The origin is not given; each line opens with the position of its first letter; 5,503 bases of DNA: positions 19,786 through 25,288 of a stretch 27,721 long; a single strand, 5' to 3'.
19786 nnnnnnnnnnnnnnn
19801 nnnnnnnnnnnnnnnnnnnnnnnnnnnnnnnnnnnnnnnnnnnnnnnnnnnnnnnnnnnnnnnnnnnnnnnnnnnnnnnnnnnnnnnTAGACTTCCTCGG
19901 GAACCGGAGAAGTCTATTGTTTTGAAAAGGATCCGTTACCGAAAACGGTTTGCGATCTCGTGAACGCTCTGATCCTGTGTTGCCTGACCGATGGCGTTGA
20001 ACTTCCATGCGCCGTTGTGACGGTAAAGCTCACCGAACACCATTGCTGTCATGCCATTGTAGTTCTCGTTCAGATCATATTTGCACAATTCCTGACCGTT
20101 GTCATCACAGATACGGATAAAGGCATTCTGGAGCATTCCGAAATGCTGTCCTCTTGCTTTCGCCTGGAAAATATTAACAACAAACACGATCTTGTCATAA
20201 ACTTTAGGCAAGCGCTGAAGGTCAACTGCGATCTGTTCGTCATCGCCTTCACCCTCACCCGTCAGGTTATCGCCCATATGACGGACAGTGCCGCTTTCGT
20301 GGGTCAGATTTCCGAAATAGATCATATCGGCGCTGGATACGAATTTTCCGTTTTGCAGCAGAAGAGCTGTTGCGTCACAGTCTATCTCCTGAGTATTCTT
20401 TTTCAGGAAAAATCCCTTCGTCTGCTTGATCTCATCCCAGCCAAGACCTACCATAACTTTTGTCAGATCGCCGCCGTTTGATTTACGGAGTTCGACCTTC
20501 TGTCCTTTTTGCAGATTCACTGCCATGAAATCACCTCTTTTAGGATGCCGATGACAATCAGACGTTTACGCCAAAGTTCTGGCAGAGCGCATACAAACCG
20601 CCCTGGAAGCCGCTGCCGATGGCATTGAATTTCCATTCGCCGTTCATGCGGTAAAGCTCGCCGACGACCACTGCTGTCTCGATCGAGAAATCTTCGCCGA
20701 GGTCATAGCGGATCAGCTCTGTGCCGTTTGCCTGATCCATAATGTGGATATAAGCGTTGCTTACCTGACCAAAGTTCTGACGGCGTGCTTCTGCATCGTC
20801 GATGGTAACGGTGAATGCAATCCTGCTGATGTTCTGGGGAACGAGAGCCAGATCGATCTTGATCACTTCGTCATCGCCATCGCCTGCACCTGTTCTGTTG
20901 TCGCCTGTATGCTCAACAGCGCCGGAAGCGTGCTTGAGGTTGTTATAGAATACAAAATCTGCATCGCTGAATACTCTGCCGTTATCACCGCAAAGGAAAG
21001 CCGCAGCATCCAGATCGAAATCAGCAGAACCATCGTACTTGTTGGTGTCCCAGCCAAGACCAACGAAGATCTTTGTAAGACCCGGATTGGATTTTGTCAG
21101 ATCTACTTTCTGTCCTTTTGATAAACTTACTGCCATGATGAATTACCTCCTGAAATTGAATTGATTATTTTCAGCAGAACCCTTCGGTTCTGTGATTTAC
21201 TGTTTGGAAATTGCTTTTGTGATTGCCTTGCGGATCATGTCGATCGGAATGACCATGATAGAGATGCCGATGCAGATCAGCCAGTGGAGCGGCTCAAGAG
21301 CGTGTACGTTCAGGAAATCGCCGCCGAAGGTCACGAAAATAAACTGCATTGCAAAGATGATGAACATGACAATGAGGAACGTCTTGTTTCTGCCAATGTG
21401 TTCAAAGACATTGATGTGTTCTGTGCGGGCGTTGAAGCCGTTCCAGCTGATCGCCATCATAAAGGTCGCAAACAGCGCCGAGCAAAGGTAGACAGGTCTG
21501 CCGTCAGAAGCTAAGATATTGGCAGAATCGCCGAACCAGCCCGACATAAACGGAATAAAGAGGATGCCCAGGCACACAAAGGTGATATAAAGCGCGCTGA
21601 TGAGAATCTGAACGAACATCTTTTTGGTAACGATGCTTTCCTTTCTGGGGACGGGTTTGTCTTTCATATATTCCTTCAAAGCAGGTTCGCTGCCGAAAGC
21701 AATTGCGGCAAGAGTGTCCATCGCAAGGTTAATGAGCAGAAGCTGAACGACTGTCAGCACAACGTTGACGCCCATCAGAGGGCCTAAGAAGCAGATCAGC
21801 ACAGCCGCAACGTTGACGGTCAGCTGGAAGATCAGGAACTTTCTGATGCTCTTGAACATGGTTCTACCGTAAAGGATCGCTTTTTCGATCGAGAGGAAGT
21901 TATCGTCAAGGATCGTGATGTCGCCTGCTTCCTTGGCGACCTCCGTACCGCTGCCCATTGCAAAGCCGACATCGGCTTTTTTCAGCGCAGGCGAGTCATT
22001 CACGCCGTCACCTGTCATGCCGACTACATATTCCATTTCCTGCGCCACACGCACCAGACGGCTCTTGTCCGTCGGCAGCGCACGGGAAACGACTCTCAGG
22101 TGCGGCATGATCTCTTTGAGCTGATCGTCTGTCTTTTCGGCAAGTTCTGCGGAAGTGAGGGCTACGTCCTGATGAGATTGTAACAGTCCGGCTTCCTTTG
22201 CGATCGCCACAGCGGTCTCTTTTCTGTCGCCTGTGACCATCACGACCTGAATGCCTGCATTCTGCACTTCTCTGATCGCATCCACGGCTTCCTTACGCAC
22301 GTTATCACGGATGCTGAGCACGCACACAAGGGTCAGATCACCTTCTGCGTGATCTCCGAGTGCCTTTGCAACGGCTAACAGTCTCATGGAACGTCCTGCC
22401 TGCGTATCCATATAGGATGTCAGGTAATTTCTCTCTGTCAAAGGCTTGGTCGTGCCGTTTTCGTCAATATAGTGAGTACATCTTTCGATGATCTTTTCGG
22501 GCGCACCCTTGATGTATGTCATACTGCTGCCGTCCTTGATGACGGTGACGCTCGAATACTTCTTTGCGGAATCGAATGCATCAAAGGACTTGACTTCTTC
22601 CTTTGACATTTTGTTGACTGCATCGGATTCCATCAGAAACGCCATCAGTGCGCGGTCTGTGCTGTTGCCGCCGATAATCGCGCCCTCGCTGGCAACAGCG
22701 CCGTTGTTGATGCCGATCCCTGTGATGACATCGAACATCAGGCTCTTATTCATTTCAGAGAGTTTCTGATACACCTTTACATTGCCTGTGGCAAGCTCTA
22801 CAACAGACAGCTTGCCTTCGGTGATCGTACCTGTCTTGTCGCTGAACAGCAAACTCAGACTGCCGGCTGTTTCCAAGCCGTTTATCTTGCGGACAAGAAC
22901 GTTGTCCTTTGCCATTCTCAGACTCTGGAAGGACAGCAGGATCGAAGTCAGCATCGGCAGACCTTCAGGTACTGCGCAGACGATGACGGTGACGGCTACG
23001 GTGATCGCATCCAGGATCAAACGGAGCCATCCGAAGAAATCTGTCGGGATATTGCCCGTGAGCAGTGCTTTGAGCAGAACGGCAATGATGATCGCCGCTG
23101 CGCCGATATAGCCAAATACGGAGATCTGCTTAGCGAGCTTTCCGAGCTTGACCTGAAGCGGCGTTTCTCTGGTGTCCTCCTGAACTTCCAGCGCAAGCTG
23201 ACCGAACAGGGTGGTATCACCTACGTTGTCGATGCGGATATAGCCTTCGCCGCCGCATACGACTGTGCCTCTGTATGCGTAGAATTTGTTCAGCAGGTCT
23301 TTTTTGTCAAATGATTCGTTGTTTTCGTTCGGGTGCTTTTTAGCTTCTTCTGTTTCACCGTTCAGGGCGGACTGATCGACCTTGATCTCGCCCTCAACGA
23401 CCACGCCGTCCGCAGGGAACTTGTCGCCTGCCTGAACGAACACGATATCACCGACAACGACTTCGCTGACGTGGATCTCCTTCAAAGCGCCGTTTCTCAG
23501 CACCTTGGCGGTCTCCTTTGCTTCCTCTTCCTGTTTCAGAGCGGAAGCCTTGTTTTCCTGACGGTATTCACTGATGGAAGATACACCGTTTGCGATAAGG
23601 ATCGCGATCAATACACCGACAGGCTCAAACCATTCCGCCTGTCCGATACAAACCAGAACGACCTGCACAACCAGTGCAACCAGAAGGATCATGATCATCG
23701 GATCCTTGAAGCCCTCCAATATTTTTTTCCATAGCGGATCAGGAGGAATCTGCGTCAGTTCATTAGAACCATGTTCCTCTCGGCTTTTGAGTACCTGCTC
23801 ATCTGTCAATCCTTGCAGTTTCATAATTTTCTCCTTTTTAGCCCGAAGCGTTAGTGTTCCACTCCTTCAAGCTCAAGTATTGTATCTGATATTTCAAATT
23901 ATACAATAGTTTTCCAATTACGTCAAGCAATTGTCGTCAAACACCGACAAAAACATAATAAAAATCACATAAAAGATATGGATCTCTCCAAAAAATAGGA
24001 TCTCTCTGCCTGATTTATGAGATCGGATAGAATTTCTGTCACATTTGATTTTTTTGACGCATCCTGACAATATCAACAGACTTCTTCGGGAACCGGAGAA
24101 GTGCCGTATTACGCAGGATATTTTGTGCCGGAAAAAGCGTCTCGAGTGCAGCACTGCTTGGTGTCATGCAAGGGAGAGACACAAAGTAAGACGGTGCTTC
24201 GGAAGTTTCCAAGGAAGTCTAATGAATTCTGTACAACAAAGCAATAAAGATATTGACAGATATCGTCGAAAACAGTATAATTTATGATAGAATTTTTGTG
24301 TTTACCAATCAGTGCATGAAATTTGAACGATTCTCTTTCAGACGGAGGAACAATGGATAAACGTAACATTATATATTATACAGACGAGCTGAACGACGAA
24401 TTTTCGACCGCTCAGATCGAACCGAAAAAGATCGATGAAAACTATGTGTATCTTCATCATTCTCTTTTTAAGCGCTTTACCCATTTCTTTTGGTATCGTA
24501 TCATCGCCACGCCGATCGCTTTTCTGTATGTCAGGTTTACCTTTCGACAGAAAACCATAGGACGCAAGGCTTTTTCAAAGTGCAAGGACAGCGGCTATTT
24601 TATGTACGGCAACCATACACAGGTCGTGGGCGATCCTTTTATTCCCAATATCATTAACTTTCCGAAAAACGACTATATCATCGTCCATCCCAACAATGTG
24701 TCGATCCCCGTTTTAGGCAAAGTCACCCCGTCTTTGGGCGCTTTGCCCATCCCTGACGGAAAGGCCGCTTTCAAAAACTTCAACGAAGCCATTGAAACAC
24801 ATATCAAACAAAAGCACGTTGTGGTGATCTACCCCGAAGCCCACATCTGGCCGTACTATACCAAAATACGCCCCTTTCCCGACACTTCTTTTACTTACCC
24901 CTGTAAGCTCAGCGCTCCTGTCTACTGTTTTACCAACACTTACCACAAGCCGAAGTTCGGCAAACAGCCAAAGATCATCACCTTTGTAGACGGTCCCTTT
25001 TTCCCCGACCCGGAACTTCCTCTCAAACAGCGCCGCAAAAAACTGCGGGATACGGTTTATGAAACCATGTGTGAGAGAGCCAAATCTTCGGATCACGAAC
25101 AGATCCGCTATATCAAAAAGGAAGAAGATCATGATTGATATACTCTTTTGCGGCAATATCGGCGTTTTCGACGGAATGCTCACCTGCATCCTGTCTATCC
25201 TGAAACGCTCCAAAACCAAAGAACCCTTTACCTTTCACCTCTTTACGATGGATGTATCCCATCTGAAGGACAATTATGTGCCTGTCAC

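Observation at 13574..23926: Complete, compact Ter-type stress operon with a non-standard gene set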

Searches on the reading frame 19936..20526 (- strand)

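Call 3: search_protein_families(library=pfam, proteins=[window:19936-20526:-], max_evalue=0.01)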
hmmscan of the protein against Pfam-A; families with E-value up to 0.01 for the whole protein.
window:19936-20526:- (196 aa): 1 family
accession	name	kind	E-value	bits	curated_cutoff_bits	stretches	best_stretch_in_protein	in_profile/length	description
PF02342.23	TerD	-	6.3e-70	234.9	25.3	1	1-195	1-187/187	TerD domain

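Call 4: search_protein_families(library=ncbifam, proteins=[window:19936-20526:-], max_evalue=0.01)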
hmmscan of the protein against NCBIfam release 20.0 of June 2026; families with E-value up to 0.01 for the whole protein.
window:19936-20526:- (196 aa): 0 families

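Call 6: search_protein_families(library=padloc, proteins=[window:19936-20526:-], max_evalue=0.01)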
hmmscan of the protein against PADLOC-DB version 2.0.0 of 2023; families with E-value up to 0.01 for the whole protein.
window:19936-20526:- (196 aa): 0 families

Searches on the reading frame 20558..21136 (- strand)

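Call 3: search_protein_families(library=pfam, proteins=[window:20558-21136:-], max_evalue=0.01)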
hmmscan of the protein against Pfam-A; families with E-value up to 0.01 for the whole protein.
window:20558-21136:- (192 aa): 1 family
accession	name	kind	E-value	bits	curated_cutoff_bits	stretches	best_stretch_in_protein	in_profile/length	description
PF02342.23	TerD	-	8.9e-86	286.6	25.3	1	1-188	1-187/187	TerD domain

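Call 4: search_protein_families(library=ncbifam, proteins=[window:20558-21136:-], max_evalue=0.01)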
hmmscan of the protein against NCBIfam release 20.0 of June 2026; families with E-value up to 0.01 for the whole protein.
window:20558-21136:- (192 aa): 0 families

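Call 6: search_protein_families(library=padloc, proteins=[window:20558-21136:-], max_evalue=0.01)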
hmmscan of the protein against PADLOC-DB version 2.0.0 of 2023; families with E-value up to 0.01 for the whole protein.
window:20558-21136:- (192 aa): 0 families

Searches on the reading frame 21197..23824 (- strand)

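Call 3: search_protein_families(library=pfam, proteins=[window:21197-23824:-], max_evalue=0.01)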
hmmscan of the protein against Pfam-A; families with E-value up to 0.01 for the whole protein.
window:21197-23824:- (875 aa): 8 families
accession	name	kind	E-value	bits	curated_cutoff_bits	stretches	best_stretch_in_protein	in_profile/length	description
PF00122.25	E1-E2_ATPase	-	2.7e-39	135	28.1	1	102-306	3-180/181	E1-E2 ATPase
PF00689.26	Cation_ATPase_C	-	1.3e-35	123.2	27.3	1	688-868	2-175/175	Cation transporting ATPase, C-terminus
PF00690.31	Cation_ATPase_N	-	1.1e-14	54.3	20.4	1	4-53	19-68/69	Cation transporter/ATPase, N-terminus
PF00702.32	Hydrolase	-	3.8e-13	50.7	26.4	1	325-618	3-191/191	haloacid dehalogenase-like hydrolase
PF13246.12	Cation_ATPase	-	6.2e-09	36.2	21.7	1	381-452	16-91/91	Cation transport ATPase (P-type)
PF08282.18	Hydrolase_3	-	5.8e-07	29.9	20.9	1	605-649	210-254/255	haloacid dehalogenase-like hydrolase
PF22262.2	DUF6950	-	0.004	17.7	27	1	86-148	52-113/134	Domain of unknown function (DUF6950)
PF12710.13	HAD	-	0.0057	17.5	27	0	481-615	57-189/189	haloacid dehalogenase-like hydrolase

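Call 4: search_protein_families(library=ncbifam, proteins=[window:21197-23824:-], max_evalue=0.01)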
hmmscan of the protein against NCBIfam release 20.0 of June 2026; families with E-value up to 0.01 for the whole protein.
window:21197-23824:- (875 aa): 24 families
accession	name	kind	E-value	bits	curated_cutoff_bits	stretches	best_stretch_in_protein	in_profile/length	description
TIGR01517.1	ATPase-IIB_Ca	equivalog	8.7e-186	619.7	507.05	1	4-867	54-878/882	calcium-translocating P-type ATPase, PMCA-type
TIGR01522.1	ATPase-IIA2_Ca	equivalog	2e-140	469.2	798.3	1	4-870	22-851/854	calcium-transporting P-type ATPase, PMR1-type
TIGR01116.1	ATPase-IIA1_Ca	equivalog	2.9e-118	396.1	703.4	1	35-868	1-797/799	calcium-translocating P-type ATPase, SERCA-type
TIGR01647.1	ATPase-IIIA_H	equivalog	4e-91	306.4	615.5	1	5-818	1-742/755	plasma-membrane proton-efflux P-type ATPase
TIGR01494.1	ATPase_P-type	subfamily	1.9e-82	277.2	62.3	4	571-684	358-466/478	HAD-IC family P-type ATPase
TIGR01106.1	ATPase-IIC_X-K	subfamily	1.4e-78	264.8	946.1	2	4-551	35-611/997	Na,H/K antiporter P-type ATPase subunit alpha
TIGR01524.1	ATPase-IIIB_Mg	equivalog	3.3e-77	260.2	610.75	1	4-725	32-727/867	magnesium-translocating P-type ATPase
TIGR01523.1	ATPase-IID_K-Na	equivalog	9e-77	258.6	645.05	3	384-787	456-891/997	potassium/sodium efflux P-type ATPase, fungal-type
TIGR01525.1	ATPase-IB_hvy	subfamily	1e-71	242.5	346.25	3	51-346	4-271/560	heavy metal translocating P-type ATPase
NF011702.0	PRK15122.1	subfamily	2.5e-67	227.6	975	1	3-721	47-763/907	magnesium-translocating P-type ATPase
TIGR01657.1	P-ATPase-V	hypoth_equivalog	1.1e-61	208.6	618.25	2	4-564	138-714/1055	ATP13A2 family polyamine export P-type ATPase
TIGR01511.1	ATPase-IB1_Cu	subfamily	2.7e-59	201.4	397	3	44-410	21-346/542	copper-translocating P-type ATPase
TIGR01512.1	ATPase-IB2_Cd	subfamily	1.2e-49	169.3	313.5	4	578-691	367-477/494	cadmium family heavy metal-translocating P-type ATPase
NF007952.0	PRK10671.1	equivalog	3.3e-48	164.5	1316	3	77-348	300-546/838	copper-exporting P-type ATPase CopA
TIGR01497.1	kdpB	equivalog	4.7e-35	120.8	527.9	3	71-357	73-333/675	potassium-transporting ATPase subunit KdpB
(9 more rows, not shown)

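Call 6: search_protein_families(library=padloc, proteins=[window:21197-23824:-], max_evalue=0.01)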
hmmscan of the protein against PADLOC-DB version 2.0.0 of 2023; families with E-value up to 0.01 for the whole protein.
window:21197-23824:- (875 aa): 0 families

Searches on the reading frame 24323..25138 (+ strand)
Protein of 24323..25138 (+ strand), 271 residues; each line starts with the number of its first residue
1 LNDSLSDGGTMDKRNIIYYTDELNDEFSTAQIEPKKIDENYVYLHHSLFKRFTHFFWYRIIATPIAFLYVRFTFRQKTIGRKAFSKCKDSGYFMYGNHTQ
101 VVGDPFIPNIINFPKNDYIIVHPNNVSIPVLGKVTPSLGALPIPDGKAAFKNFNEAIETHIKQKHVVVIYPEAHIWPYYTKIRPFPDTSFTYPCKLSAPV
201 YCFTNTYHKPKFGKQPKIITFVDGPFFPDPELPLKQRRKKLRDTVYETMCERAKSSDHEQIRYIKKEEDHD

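Call 5: search_protein_families(library=pfam, proteins=[window:24323-25138:+], max_evalue=0.001)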
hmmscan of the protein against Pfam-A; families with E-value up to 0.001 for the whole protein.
window:24323-25138:+ (271 aa): 0 families

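Call 16: search_protein_families(library=pfam, proteins=[window:24323-25138:+], max_evalue=0.01)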
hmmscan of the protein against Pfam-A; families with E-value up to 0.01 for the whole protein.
window:24323-25138:+ (271 aa): 1 family
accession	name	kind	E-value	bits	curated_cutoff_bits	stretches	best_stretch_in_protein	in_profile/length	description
PF01553.26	Acyltransferase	-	0.0026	18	23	1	89-191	13-117/132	Acyltransferase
